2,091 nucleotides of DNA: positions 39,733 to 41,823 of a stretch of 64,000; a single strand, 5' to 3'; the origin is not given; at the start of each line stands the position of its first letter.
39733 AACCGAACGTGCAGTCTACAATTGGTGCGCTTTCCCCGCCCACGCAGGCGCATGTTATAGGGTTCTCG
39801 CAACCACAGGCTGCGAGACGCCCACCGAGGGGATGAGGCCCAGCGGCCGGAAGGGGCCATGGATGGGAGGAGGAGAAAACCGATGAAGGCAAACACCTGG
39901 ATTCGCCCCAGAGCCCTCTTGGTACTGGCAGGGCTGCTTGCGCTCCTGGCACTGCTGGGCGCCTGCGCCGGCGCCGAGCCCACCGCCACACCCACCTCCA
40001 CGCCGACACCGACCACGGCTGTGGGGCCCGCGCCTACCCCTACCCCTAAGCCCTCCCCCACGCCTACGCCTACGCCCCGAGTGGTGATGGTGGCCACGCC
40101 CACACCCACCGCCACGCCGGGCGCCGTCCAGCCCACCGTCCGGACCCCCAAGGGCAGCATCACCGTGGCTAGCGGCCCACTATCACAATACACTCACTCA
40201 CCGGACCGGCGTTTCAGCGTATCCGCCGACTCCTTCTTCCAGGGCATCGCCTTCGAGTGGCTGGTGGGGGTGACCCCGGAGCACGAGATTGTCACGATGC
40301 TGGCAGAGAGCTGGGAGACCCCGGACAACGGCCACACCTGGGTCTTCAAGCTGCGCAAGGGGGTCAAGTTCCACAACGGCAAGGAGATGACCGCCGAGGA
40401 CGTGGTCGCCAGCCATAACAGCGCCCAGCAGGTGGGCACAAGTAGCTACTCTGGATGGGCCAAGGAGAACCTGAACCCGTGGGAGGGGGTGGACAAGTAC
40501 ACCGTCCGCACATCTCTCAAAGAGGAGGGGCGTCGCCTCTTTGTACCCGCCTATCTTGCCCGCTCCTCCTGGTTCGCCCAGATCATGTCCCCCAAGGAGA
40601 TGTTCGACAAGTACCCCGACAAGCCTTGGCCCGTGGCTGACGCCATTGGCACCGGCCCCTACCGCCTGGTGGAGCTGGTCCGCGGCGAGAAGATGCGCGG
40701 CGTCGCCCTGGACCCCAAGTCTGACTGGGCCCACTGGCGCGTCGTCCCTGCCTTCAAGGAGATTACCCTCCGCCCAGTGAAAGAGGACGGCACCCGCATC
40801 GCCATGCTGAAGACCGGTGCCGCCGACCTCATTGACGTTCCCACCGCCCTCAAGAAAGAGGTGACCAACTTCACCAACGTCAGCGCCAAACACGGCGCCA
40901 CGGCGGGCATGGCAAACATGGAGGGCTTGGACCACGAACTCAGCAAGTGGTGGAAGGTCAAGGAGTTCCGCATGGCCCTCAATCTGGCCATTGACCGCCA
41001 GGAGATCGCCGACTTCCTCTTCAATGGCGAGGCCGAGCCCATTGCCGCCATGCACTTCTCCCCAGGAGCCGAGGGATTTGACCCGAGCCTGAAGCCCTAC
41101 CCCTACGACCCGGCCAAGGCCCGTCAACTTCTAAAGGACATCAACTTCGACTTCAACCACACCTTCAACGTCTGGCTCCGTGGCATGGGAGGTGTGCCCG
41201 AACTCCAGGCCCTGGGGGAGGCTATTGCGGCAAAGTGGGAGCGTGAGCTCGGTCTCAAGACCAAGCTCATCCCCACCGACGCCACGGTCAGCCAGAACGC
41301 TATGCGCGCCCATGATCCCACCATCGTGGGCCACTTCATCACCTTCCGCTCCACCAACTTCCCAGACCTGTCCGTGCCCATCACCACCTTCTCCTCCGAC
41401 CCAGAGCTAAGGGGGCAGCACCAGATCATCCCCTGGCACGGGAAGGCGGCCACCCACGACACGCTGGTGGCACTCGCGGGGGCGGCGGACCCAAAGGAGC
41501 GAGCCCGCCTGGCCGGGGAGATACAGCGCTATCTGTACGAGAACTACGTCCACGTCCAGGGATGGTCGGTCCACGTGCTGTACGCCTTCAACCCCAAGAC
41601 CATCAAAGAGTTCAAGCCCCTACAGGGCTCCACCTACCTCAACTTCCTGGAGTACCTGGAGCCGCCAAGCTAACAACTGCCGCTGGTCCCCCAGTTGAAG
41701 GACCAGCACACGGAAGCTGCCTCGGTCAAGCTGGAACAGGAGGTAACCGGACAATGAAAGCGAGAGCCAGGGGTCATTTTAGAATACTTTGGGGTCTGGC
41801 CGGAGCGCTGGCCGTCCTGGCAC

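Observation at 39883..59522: Nine tandem paralogous family-5 solute-binding lipoproteins around one ABC permease pair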

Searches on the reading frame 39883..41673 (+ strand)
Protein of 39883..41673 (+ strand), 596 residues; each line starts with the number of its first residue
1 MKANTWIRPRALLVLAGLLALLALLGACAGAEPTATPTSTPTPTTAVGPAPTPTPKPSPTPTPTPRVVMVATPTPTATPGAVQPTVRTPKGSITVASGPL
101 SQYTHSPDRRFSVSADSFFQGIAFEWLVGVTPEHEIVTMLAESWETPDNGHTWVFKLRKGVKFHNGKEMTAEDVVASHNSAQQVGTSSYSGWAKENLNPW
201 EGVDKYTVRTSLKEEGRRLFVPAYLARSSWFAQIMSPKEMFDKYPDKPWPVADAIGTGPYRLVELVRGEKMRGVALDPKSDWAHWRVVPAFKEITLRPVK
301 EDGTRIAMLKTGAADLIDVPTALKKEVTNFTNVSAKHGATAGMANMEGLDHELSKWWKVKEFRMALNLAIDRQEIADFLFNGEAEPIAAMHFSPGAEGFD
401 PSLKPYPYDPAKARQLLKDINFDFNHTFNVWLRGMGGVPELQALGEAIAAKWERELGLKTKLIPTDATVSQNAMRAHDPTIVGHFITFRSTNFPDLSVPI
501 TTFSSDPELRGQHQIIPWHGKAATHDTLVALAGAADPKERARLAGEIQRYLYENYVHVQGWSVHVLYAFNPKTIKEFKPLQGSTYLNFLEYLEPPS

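Call 6: search_protein_families(library=pfam, proteins=[window:39883-41673:+])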
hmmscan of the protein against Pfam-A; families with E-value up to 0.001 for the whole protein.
window:39883-41673:+ (596 aa): 1 family
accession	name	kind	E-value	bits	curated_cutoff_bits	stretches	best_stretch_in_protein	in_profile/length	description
PF00496.27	SBP_bac_5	-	3.5e-61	207.8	32.4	1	135-482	1-342/368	Bacterial extracellular solute-binding proteins, family 5 Middle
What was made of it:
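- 39883..41673 (+): S1, SBP5 lipoprotein (motif class A), first gene of unit S1-S2-S3. PF00496 at 208 bits (call 6).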

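Call 8: search_solved_structures(query=window:39883-41673:+, max_evalue=0.001, show_alignments=1)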
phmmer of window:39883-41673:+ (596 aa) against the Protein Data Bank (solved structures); distinct sequences matched with E-value up to 0.001: 71 (the best 60 are shown).
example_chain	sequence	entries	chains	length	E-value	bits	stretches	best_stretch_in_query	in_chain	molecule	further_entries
3m8u_A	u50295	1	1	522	4.2e-25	91.4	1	135-466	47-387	Heme-binding protein A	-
1uqw_A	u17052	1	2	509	5.2e-25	91.1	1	113-432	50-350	PUTATIVE BINDING PROTEIN YLIB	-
4zec_A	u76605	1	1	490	1.8e-24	89.2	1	135-425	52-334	ABC transporter, substrate binding protein (Agrocinopines A and B)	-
8cke_A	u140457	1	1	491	1.9e-24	89.2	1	135-425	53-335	ABC transporter substrate-binding protein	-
4ra1_A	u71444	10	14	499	1.9e-24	89.2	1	135-425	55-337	ABC transporter, substrate binding protein (Agrocinopines A and B) | ABC transporter substrate-binding protein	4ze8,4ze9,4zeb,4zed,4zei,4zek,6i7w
8caw_A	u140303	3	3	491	1.5e-22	83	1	135-425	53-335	Agrocinopine utilization periplasmic binding protein AccA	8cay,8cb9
8c6r_A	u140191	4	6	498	1.5e-22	82.9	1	135-425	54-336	Agrocinopine utilization periplasmic binding protein AccA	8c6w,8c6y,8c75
8c6u_A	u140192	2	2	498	1.8e-22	82.7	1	135-425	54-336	Agrocinopine utilization periplasmic binding protein AccA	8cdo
8upi_A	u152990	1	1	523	1.4e-19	73.1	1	136-422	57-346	Peptide ABC transporter substrate-binding protein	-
8ch1_A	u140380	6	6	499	5.6e-19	71.1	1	136-425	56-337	Agrocinopine utilization periplasmic binding protein AccA | AccA | ABC transporter substrate binding protein (Agrocinopine)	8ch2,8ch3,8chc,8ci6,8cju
5isu_A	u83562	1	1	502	2.1e-18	69.2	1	139-472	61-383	Lmo0135 protein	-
4oer_A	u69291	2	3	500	8.2e-18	67.3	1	95-422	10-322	NikA protein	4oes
3tpa_A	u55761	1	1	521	1.8e-17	66.2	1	133-466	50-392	Heme-binding protein A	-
8z1z_F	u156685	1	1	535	4.6e-17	64.8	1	125-465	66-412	Dipeptide-binding protein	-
1dpp_A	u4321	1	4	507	4.7e-17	64.8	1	125-464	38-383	DIPEPTIDE BINDING PROTEIN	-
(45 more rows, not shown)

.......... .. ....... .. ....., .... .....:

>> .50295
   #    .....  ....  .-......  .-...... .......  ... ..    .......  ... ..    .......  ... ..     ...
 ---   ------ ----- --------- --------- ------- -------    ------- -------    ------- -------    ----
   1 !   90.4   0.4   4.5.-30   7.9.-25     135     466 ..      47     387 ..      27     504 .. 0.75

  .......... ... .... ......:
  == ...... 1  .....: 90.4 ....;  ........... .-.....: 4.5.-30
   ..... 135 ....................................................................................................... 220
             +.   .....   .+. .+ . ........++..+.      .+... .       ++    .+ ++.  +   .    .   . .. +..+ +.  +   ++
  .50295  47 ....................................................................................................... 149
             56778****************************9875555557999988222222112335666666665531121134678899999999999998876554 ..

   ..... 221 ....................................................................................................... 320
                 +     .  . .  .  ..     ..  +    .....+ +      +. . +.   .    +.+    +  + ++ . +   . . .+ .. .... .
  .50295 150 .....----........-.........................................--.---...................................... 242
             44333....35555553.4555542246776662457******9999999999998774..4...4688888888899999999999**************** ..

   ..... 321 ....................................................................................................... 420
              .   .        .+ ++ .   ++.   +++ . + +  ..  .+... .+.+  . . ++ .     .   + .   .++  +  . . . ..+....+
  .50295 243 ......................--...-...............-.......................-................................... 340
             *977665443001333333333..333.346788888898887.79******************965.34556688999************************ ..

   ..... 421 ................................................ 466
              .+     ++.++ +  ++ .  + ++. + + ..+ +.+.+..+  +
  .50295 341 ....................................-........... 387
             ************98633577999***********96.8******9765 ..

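Call 9: search_protein_families(library=ncbifam, proteins=[window:39883-41673:+])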
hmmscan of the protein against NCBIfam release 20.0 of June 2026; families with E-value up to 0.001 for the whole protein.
window:39883-41673:+ (596 aa): 11 families
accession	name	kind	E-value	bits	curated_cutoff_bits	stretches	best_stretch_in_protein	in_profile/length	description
NF011942.0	PRK15413.1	equivalog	2.7e-28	99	594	1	113-431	53-352/512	glutathione ABC transporter substrate-binding protein GsiB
TIGR02294.1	nickel_nikA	equivalog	2.9e-27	95.4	393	1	118-420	30-325/501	nickel ABC transporter substrate-binding protein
NF045467.1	Opp4A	equivalog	7.3e-24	83.9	650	2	253-480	206-451/556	oligopeptide ABC transporter substrate-binding protein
NF045468.1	Opp5A_nikA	equivalog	4.8e-22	78.1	600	1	124-422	45-318/488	nickel ABC transporter substrate-binding protein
NF047575.1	opine_bind_CntA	exception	1.7e-20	73.1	800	1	120-426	62-364/535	staphylopine-dependent metal ABC transporter substrate-binding lipoprotein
TIGR04028.1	SBP_KPN_01854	hypoth_equivalog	1.3e-18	66.8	468.5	1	135-557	43-474/509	TIGR04028 family ABC transporter substrate-binding protein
NF043070.1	DppA_dipep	equivalog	2.3e-17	62.8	1005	1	128-464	69-411/535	dipeptide ABC transporter periplasmic-binding protein DppA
NF011689.0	PRK15109.1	equivalog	2.9e-15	55.9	560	1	124-432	66-382/547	ABC transporter substrate-binding protein SapA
NF007287.0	PRK09755.1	equivalog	3.1e-10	39.5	1098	1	124-512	64-457/535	ABC transporter substrate-binding protein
NF011684.0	PRK15104.1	equivalog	8.6e-09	34.6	947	1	123-334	69-293/543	oligopeptide ABC transporter substrate-binding protein OppA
NF010149.0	PRK13626.1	equivalog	2.8e-05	23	476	1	135-263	163-274/552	HTH-type transcriptional regulator SgrR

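Call 10: find_homologous_proteins(query=window:39883-41673:+, max_evalue=1e-20)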
Query window:39883-41673:+ (596 aa): 371 proteins with E <= 1e-20 among 8000 candidates; the best 120 are listed.
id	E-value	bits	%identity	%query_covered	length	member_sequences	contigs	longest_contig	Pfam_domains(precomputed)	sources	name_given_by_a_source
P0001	0.0e+0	1154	82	99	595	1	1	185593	PF00496.28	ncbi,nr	ncbi:MAG: ABC transporter substrate-binding protein [Chloroflexi bacterium]|nr:ABC transporter subst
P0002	0.0e+0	1133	80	100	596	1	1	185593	PF00496.28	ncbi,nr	ncbi:MAG: ABC transporter substrate-binding protein [Chloroflexi bacterium]|nr:ABC transporter subst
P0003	0.0e+0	1044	74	92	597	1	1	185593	PF00496.28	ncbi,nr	ncbi:MAG: ABC transporter substrate-binding protein [Chloroflexi bacterium]|nr:ABC transporter subst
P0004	0.0e+0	1039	76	95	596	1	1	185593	PF00496.28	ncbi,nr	ncbi:MAG: ABC transporter substrate-binding protein [Chloroflexi bacterium]|nr:ABC transporter subst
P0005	4.9e-294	994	73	100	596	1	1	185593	PF00496.28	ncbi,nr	ncbi:MAG: hypothetical protein HYY00_08970 [Chloroflexi bacterium]|nr:hypothetical protein [Chlorofl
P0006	9.7e-288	974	70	89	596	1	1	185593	PF00496.28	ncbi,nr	ncbi:MAG: ABC transporter substrate-binding protein [Chloroflexi bacterium]|nr:ABC transporter subst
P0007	6.1e-285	964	71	89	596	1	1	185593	PF27998.1,PF00496.28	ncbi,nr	ncbi:MAG: ABC transporter substrate-binding protein [Chloroflexi bacterium]|nr:ABC transporter subst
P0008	7.9e-272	921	69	97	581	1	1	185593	PF00496.28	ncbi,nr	ncbi:MAG: ABC transporter substrate-binding protein [Chloroflexi bacterium]|nr:ABC transporter subst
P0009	2.2e-83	299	32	98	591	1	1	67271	PF00496.28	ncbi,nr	ncbi:MAG: ABC transporter substrate-binding protein [Chloroflexi bacterium]|nr:ABC transporter subst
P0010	3.4e-81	292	34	94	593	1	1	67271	PF00496.28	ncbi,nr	ncbi:MAG: ABC transporter substrate-binding protein [Chloroflexi bacterium]|nr:ABC transporter subst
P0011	1.6e-79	286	35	98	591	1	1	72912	PF00496.28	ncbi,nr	ncbi:MAG: ABC transporter substrate-binding protein [Chloroflexi bacterium]|nr:ABC transporter subst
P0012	7.5e-79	284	34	94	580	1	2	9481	PF27998.1,PF00496.28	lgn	-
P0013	1.3e-74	270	33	90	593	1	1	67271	PF00496.28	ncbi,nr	ncbi:MAG: ABC transporter substrate-binding protein [Chloroflexi bacterium]|nr:ABC transporter subst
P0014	1.7e-71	260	31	90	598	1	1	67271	PF00496.28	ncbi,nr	ncbi:MAG: ABC transporter substrate-binding protein [Chloroflexi bacterium]|nr:ABC transporter subst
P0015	6.5e-67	244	31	95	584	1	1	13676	PF00496.28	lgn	-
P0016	2.4e-61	226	30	84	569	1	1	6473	PF00496.28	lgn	-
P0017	5.6e-54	202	29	87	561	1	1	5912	PF00496.28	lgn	-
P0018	1.1e-51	194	31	89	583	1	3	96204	PF00496.28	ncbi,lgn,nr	ncbi:MAG: ABC transporter substrate-binding protein [Chloroflexi bacterium]|nr:ABC transporter subst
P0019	1.2e-51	194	38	50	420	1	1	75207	PF00496.28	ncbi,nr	ncbi:MAG: hypothetical protein HYY00_08065 [Chloroflexi bacterium]|nr:hypothetical protein [Chlorofl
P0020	1.0e-50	191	32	95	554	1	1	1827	PF00496.28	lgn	-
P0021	1.2e-48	184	30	76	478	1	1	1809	PF00496.28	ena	-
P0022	6.6e-48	182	35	60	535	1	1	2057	PF00496.28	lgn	-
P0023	1.2e-45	174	31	79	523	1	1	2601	PF00496.28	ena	-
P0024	7.5e-45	172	31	80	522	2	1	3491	PF00496.28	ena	-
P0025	2.4e-43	167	29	81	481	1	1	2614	PF00496.28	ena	-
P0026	4.0e-43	166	28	95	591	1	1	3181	PF00496.28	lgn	-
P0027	4.0e-43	166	32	64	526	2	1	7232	PF00496.28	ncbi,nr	ncbi:MAG: ABC transporter substrate-binding protein [Deltaproteobacteria bacterium]|nr:ABC transport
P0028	7.9e-43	165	30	75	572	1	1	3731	PF00496.28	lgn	-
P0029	4.4e-42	162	30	98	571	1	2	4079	PF00496.28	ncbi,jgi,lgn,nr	ncbi:MAG: hypothetical protein FJZ95_05410 [Chloroflexi bacterium]|nr:hypothetical protein [Chlorofl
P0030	7.5e-42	162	31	82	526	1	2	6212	PF00496.28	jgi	jgi:peptide/nickel transport system substrate-binding protein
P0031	1.8e-41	160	28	87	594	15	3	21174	PF00496.28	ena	-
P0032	1.9e-40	157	33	56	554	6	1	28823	PF00496.28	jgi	-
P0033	7.2e-40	155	30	66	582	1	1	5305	PF00496.28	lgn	-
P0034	9.2e-40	155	30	76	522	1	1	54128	PF00496.28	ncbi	-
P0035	4.8e-39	152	31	76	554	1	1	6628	PF00496.28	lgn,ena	-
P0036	1.4e-38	151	29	80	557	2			PF00496.28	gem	-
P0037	2.0e-38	150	29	76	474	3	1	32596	PF00496.28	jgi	jgi:ABC-type transport system substrate-binding protein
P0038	5.3e-38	149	29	81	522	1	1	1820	PF00496.28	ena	-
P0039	6.7e-38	149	28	95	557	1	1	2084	PF00496.28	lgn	-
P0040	1.7e-37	147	31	63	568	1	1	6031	PF00496.28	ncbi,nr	ncbi:MAG: ABC transporter substrate-binding protein [Chloroflexi bacterium]|nr:ABC transporter subst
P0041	5.3e-37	146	28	82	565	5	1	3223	PF00496.28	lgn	-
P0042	5.9e-37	145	28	78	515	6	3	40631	PF00496.28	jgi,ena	-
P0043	6.5e-37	145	28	82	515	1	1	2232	PF00496.28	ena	-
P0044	6.7e-37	145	31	76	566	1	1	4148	PF00496.28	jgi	jgi:peptide/nickel transport system substrate-binding protein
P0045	9.8e-37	145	28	93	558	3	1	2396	PF00496.28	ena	-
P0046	1.1e-36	145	27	86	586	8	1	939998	PF00496.28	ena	-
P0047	3.5e-36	143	29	77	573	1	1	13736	PF00496.28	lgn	-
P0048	3.7e-36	143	33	57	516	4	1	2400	PF00496.28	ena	-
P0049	7.0e-36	142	33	57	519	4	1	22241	PF00496.28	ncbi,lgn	-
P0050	1.0e-35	141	25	83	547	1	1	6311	PF00496.28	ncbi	-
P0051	1.2e-35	141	29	70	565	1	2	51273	PF00496.28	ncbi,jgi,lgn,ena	-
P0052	1.8e-35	141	29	70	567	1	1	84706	PF00496.28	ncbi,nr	ncbi:MAG: hypothetical protein HYU86_12510 [Chloroflexi bacterium]|nr:hypothetical protein [Chlorofl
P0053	2.3e-35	140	26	97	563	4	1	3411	PF00496.28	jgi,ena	jgi:peptide/nickel transport system substrate-binding protein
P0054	4.6e-35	139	29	72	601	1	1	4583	PF00496.28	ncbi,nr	ncbi:MAG: ABC transporter substrate-binding protein [Chloroflexota bacterium]|nr:ABC transporter sub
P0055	1.4e-34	138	32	64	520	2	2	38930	PF00496.28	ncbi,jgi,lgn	-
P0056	2.3e-34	137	29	59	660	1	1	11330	PF00496.28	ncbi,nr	ncbi:MAG: ABC transporter substrate-binding protein [Chloroflexota bacterium]|nr:ABC transporter sub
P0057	2.5e-34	137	29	92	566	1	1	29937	PF00496.28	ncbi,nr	ncbi:MAG: hypothetical protein HYU86_07565 [Chloroflexi bacterium]|nr:hypothetical protein [Chlorofl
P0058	3.2e-34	136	31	61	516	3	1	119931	PF00496.28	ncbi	-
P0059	4.4e-34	136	28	81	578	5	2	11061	PF00496.28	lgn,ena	-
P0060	6.4e-34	135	25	83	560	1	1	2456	PF00496.28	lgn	-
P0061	1.3e-33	134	31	57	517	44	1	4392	PF00496.28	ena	-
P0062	1.4e-33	134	-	-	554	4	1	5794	PF00496.28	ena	-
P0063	1.6e-33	134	33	56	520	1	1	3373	PF00496.28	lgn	-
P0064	1.7e-33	134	28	77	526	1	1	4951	PF00496.28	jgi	jgi:peptide/nickel transport system substrate-binding protein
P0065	1.8e-33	134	32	57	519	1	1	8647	PF00496.28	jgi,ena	-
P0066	2.4e-33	134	32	58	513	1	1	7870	PF00496.28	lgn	-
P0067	4.5e-33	133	31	69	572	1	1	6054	PF00496.28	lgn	-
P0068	7.3e-33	132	29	77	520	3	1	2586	PF00496.28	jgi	-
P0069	1.5e-32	131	29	75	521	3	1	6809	PF00496.28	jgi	-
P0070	1.7e-32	131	27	97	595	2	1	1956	PF00496.28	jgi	-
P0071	2.7e-32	130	28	61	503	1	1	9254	PF00496.28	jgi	jgi:peptide/nickel transport system substrate-binding protein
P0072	3.9e-32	130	29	67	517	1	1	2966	PF00496.28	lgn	-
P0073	5.2e-32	129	29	67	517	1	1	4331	PF00496.28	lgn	-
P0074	5.3e-32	129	28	79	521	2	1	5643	PF00496.28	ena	-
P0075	5.6e-32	129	33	56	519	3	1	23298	PF00496.28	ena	-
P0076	6.9e-32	129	32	55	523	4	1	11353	PF00496.28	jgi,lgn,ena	-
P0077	7.1e-32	129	31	57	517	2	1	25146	PF00496.28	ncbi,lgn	-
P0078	1.0e-31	128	28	67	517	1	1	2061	PF00496.28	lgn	-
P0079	1.4e-31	128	30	74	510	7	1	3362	PF00496.28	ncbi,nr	ncbi:MAG: ABC transporter substrate-binding protein [Firmicutes bacterium]|nr:ABC transporter substr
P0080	1.4e-31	128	30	74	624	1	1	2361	PF00496.28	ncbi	-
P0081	1.8e-31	127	31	56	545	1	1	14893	PF00496.28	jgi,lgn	jgi:peptide/nickel transport system substrate-binding protein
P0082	2.1e-31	127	34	56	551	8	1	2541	PF00496.28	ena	-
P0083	3.5e-31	126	32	57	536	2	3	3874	PF00496.28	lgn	-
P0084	3.5e-31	126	29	71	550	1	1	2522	PF00496.28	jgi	jgi:peptide/nickel transport system substrate-binding protein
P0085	7.2e-31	125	29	71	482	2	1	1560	PF00496.28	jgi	jgi:peptide/nickel transport system substrate-binding protein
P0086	7.6e-31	125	32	56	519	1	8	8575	PF00496.28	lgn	-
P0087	9.5e-31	125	31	57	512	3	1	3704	PF00496.28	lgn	-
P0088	1.1e-30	125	33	63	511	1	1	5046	PF00496.28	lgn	-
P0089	1.5e-30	124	28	61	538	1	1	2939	PF00496.28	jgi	jgi:peptide/nickel transport system substrate-binding protein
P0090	1.6e-30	124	30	72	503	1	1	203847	PF00496.28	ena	-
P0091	1.8e-30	124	32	56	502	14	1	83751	PF00496.28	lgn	-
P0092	2.3e-30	124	33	60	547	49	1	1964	PF00496.28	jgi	jgi:peptide/nickel transport system substrate-binding protein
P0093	2.3e-30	124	32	57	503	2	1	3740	PF00496.28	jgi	jgi:peptide/nickel transport system substrate-binding protein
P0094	3.4e-30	123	31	55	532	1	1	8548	PF00496.28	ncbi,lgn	-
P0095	4.3e-30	123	29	68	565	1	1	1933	PF00496.28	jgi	-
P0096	4.9e-30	123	27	75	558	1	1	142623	PF00496.28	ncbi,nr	ncbi:MAG: hypothetical protein HYU86_00205 [Chloroflexi bacterium]|nr:hypothetical protein [Chlorofl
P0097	5.7e-30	122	29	55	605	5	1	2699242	PF00496.28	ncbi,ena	-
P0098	6.7e-30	122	31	63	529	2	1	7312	PF00496.28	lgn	-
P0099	9.6e-30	122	27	85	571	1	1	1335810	PF00496.28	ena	-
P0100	1.2e-29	121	29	76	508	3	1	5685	PF00496.28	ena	-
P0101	1.8e-29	121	27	54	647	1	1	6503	PF27998.1,PF00496.28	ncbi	-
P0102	2.7e-29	120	31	59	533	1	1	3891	PF00496.28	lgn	-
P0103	3.1e-29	120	34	50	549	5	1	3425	PF00496.28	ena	-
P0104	3.3e-29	120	30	66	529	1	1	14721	PF00496.28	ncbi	-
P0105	5.0e-29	119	29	50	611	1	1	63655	PF00496.28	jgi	jgi:peptide/nickel transport system substrate-binding protein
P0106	5.1e-29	119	29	68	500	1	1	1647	PF00496.28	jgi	jgi:peptide/nickel transport system substrate-binding protein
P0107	7.5e-29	119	33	60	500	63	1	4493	PF00496.28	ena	-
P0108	8.1e-29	119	28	77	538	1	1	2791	PF00496.28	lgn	-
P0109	9.5e-29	118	27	78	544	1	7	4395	PF00496.28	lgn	-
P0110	1.0e-28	118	31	48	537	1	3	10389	PF00496.28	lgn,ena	-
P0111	1.3e-28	118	28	77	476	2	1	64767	PF00496.28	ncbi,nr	ncbi:MAG: hypothetical protein HYU86_08175 [Chloroflexi bacterium]|nr:hypothetical protein [Chlorofl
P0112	1.4e-28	118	32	70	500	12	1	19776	PF00496.28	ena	-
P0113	1.7e-28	118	28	88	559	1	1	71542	PF00496.28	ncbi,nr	ncbi:MAG: ABC transporter substrate-binding protein [Chloroflexi bacterium]|nr:ABC transporter subst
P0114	1.8e-28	117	36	50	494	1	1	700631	PF00496.28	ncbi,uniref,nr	ncbi:ABC transporter substrate-binding protein (plasmid) [Rhizobium sp. WL3]|uniref:ABC transporter 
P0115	1.9e-28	117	30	57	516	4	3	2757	PF00496.28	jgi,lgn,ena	-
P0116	2.9e-28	117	32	56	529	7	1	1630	PF00496.28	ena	-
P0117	3.4e-28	117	27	84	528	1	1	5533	PF00496.28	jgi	jgi:peptide/nickel transport system substrate-binding protein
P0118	3.5e-28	116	25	92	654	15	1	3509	PF00496.28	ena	-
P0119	3.9e-28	116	31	61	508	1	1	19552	PF00496.28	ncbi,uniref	ncbi:ABC transporter substrate-binding protein [Brevibacillus sp. H7]|uniref:ABC transporter substra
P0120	4.7e-28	116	34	52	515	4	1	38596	PF00496.28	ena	-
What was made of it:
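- On SBP_bac_5 (PF00496), cluster C substrate-binding proteins: The other seven paralogs carry a precomputed PF00496 assignment (call 10).
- Checked: The other seven carry a precomputed PF00496 assignment in the protein database (call 10).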

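Call 11: find_encoding_contigs(protein=P0009, flank=10000, max_places=3)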
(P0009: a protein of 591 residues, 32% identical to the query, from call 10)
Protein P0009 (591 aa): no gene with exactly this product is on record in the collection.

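Call 12: find_encoding_contigs(protein=P0011, flank=10000, max_places=3)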
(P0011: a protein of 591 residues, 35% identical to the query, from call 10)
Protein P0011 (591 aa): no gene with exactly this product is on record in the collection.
